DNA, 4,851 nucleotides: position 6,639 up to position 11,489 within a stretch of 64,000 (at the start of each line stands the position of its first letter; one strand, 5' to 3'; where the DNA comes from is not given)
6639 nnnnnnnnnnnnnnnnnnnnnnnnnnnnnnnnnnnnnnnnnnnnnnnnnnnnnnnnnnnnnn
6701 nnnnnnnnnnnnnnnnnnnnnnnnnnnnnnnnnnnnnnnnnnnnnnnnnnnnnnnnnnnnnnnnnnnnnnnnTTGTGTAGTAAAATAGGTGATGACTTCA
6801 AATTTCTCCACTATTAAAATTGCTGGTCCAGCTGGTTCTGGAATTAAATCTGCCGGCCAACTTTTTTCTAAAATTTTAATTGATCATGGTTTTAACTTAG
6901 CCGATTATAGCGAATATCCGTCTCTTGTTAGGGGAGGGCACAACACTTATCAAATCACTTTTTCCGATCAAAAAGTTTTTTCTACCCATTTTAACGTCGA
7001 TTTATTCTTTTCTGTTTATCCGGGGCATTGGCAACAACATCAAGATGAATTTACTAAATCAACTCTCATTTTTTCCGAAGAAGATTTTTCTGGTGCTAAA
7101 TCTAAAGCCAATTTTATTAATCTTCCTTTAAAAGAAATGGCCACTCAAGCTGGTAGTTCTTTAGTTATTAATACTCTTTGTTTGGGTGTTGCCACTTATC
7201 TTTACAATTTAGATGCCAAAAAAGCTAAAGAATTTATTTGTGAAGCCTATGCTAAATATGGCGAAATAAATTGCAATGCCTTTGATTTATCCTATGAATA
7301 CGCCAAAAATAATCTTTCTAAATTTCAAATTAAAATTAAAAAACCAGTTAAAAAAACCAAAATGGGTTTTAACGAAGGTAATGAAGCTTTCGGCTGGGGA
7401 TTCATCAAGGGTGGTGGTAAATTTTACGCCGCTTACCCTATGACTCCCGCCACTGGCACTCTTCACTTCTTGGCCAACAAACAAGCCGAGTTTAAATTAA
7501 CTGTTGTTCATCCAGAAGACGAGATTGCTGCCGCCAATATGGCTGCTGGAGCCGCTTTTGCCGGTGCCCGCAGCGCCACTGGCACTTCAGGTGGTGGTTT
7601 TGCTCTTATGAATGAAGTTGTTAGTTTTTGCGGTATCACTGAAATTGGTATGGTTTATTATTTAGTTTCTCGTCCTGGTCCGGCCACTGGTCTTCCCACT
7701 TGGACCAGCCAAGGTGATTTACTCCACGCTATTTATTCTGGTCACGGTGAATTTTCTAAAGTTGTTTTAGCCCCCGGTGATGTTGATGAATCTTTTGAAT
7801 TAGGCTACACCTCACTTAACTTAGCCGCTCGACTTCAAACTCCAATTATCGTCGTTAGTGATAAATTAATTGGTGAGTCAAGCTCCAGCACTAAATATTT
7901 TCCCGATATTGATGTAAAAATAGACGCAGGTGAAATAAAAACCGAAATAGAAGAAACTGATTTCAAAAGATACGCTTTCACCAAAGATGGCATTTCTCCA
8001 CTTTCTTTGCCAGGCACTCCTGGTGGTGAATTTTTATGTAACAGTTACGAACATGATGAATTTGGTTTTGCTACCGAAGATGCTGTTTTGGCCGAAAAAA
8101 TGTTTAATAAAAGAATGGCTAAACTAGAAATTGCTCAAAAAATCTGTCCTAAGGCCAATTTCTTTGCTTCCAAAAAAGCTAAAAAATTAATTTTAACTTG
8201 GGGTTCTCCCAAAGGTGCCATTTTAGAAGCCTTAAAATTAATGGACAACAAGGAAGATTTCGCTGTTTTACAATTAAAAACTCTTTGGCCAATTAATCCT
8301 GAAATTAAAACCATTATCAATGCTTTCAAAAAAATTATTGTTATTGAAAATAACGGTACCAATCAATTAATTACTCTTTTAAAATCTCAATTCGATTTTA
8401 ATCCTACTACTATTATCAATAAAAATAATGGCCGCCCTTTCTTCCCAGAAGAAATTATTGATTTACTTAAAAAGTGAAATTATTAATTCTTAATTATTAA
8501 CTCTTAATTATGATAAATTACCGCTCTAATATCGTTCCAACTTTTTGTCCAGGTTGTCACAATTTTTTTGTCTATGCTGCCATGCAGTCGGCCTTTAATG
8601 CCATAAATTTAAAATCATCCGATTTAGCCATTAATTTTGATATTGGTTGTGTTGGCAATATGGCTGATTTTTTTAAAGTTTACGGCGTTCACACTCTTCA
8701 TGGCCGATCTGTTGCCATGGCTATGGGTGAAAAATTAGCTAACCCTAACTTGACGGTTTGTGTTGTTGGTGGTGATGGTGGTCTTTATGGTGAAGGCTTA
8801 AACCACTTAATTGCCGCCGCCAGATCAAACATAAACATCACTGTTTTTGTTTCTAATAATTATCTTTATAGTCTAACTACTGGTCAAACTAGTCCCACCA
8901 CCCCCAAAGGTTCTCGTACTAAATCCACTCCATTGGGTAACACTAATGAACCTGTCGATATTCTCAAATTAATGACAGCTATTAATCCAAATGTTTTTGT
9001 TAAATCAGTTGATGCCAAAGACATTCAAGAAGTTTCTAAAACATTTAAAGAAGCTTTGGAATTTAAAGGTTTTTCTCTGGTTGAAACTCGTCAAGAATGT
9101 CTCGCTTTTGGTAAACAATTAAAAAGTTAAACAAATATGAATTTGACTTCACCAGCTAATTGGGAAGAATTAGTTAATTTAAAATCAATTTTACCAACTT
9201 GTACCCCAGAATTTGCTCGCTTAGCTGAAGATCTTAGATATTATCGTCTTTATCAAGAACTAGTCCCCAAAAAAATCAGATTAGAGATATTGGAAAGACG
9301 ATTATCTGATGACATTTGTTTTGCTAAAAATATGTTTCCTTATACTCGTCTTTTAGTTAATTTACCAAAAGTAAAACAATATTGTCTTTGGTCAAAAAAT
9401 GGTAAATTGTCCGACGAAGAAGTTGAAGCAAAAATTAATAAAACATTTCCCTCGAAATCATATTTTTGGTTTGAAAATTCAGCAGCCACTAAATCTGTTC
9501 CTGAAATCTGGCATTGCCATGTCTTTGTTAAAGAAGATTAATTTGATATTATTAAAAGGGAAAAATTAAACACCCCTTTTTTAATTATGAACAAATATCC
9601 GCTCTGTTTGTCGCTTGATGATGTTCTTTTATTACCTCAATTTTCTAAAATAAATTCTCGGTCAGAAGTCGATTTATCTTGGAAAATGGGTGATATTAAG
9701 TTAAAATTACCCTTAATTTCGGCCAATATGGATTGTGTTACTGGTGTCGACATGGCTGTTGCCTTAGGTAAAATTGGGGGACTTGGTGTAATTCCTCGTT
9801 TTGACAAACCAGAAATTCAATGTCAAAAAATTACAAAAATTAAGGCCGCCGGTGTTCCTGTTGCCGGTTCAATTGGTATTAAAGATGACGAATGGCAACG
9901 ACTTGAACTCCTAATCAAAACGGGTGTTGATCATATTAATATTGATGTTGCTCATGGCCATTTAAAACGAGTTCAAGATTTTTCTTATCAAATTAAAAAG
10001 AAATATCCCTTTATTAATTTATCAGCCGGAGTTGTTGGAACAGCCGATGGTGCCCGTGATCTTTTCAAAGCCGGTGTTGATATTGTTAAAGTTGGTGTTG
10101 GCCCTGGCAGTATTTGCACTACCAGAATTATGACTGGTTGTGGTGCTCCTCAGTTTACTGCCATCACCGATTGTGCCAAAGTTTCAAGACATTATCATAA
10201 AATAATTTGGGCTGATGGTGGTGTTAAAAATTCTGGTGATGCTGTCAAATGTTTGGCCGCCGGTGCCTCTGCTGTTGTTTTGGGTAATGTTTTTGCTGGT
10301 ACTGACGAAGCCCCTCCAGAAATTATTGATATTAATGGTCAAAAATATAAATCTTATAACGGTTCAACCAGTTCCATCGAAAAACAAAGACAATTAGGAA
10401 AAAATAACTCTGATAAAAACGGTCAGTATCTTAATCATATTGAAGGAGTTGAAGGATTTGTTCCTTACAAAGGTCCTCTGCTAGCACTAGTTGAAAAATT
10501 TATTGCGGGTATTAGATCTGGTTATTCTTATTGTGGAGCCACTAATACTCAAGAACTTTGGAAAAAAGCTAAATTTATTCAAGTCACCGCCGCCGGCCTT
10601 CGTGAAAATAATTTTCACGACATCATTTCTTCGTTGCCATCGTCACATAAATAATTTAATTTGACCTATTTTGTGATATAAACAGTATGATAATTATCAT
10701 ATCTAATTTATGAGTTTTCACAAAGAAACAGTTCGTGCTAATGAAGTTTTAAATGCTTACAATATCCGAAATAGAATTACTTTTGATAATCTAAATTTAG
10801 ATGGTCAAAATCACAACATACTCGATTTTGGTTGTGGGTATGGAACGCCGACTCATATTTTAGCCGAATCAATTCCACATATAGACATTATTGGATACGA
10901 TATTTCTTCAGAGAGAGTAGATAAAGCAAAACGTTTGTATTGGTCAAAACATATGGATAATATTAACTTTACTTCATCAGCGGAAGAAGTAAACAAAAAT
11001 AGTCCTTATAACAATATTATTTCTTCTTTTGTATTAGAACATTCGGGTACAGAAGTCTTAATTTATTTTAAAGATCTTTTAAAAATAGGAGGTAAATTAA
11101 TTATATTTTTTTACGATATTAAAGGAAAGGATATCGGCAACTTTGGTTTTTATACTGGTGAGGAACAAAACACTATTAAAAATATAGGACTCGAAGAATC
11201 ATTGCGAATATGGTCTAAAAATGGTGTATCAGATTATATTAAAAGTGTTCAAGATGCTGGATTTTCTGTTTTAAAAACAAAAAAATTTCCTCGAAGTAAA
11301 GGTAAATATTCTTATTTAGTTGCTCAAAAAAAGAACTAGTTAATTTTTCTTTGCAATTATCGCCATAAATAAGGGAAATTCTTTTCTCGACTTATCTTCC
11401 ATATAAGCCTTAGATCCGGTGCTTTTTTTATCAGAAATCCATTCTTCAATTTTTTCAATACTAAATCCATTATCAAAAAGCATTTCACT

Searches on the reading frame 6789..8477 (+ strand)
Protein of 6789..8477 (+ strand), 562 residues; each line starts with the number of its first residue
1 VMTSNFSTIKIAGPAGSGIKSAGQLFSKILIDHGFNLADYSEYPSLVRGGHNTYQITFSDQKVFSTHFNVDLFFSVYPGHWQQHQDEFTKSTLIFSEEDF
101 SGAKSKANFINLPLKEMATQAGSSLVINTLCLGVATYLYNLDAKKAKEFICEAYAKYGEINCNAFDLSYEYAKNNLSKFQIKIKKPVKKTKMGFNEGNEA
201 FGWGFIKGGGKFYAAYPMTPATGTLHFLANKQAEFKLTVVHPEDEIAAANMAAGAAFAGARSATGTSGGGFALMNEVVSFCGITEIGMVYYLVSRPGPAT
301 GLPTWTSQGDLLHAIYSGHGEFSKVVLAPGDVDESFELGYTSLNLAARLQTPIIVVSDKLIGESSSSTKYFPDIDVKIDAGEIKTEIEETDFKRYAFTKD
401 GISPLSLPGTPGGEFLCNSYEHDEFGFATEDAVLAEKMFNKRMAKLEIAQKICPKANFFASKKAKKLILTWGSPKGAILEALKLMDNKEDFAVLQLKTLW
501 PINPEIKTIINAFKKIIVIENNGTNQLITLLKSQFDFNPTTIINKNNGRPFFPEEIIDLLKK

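Call 29: search_protein_families(library=pfam, proteins=[window:6789-8477:+], max_evalue=0.01)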
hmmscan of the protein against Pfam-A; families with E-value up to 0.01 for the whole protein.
window:6789-8477:+ (562 aa): 3 families
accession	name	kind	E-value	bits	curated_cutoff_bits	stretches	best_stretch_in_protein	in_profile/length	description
PF01855.24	POR_N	-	3.7e-46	158.2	27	1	206-433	4-222/231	Pyruvate flavodoxin/ferredoxin oxidoreductase, thiamine diP-bdg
PF01558.24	POR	-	1e-18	68.5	27.4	1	15-170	1-173/173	Pyruvate ferredoxin/flavodoxin oxidoreductase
PF17147.9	PFOR_II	-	0.0052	17.5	27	1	464-556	1-102/102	Pyruvate:ferredoxin oxidoreductase core domain II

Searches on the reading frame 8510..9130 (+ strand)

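Call 29: search_protein_families(library=pfam, proteins=[window:8510-9130:+], max_evalue=0.01)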
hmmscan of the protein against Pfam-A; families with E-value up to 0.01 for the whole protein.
window:8510-9130:+ (206 aa): 1 family
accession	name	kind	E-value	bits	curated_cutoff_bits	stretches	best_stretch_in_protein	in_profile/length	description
PF02775.26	TPP_enzyme_C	-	8.3e-29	100.8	21.9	1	45-192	2-150/151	Thiamine pyrophosphate enzyme, C-terminal TPP binding domain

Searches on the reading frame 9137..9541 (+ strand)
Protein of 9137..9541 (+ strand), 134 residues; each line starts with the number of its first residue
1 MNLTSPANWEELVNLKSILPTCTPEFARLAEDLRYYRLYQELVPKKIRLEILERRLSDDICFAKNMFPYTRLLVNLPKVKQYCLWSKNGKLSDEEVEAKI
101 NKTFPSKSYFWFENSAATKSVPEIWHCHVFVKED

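Call 29: search_protein_families(library=pfam, proteins=[window:9137-9541:+], max_evalue=0.01)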
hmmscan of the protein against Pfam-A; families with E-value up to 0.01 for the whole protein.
window:9137-9541:+ (134 aa): 1 family
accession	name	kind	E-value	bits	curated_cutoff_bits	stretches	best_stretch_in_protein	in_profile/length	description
PF12239.13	DUF3605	-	1.3e-06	29.2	23.6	1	94-132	110-154/154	Protein of unknown function (DUF3605)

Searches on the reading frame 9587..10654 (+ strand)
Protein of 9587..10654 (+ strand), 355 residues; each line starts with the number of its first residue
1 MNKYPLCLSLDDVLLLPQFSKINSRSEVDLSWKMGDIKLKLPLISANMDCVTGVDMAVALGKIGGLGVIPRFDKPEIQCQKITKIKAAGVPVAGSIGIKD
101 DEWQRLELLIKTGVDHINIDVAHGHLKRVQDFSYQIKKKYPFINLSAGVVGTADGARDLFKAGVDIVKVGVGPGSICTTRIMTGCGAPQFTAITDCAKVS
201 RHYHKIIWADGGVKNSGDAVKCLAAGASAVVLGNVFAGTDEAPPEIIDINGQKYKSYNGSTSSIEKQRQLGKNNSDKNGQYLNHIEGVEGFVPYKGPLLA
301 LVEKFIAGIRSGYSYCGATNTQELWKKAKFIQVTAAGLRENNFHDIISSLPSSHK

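Call 29: search_protein_families(library=pfam, proteins=[window:9587-10654:+], max_evalue=0.01)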
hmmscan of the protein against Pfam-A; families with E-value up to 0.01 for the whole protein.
window:9587-10654:+ (355 aa): 4 families
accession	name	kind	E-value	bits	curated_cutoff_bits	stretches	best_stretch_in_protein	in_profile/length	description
PF00478.31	IMPDH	-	2.1e-105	353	25.6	1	8-344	2-345/345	IMP dehydrogenase / GMP reductase domain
PF03060.21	NMO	-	8e-05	22.6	28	0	143-244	136-233/331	Nitronate monooxygenase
PF01070.24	FMN_dh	-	0.00067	19.2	24.9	1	152-236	228-305/350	FMN-dependent dehydrogenase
PF01180.27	DHO_dh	-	0.0063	16.2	27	0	205-236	242-272/291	Dihydroorotate dehydrogenase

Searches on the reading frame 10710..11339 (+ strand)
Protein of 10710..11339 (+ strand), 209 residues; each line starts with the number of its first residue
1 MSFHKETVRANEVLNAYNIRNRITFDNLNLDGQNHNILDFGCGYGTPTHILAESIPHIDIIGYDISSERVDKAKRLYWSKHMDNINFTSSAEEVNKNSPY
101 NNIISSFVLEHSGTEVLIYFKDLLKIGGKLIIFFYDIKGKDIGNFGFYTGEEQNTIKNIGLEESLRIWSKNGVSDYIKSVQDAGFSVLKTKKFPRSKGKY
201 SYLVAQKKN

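Call 29: search_protein_families(library=pfam, proteins=[window:10710-11339:+], max_evalue=0.01)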
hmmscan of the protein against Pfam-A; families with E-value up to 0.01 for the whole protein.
window:10710-11339:+ (209 aa): 10 families
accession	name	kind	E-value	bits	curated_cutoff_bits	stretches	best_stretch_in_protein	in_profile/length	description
PF13847.12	Methyltransf_31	-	3.3e-11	43.5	27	1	33-132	3-109/145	Methyltransferase domain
PF08242.18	Methyltransf_12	-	5.5e-11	43.5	30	1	38-130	1-98/98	Methyltransferase domain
PF13649.12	Methyltransf_25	-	2.3e-09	38.3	27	1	37-128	1-97/97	Methyltransferase domain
PF13489.12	Methyltransf_23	-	7.4e-09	36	27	1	31-112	20-94/164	Methyltransferase domain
PF05175.20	MTS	-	6e-07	29.7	23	1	28-105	27-104/170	Methyltransferase small domain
PF08241.18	Methyltransf_11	-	1.2e-06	29.5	21.2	1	38-132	1-95/95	Methyltransferase domain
PF02353.26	CMAS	-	1.1e-05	25.4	27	1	15-123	45-152/273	Mycolic acid cyclopropane synthetase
PF02390.23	Methyltransf_4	-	1.4e-05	25.1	24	1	35-90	3-58/173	Putative methyltransferase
PF01135.25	PCMT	-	8.3e-05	22.9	20.3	1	26-132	67-171/210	Protein-L-isoaspartate(D-aspartate) O-methyltransferase (PCMT)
PF13679.12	Methyltransf_32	-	0.0048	17.3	27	1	27-93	19-93/143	Methyltransferase domain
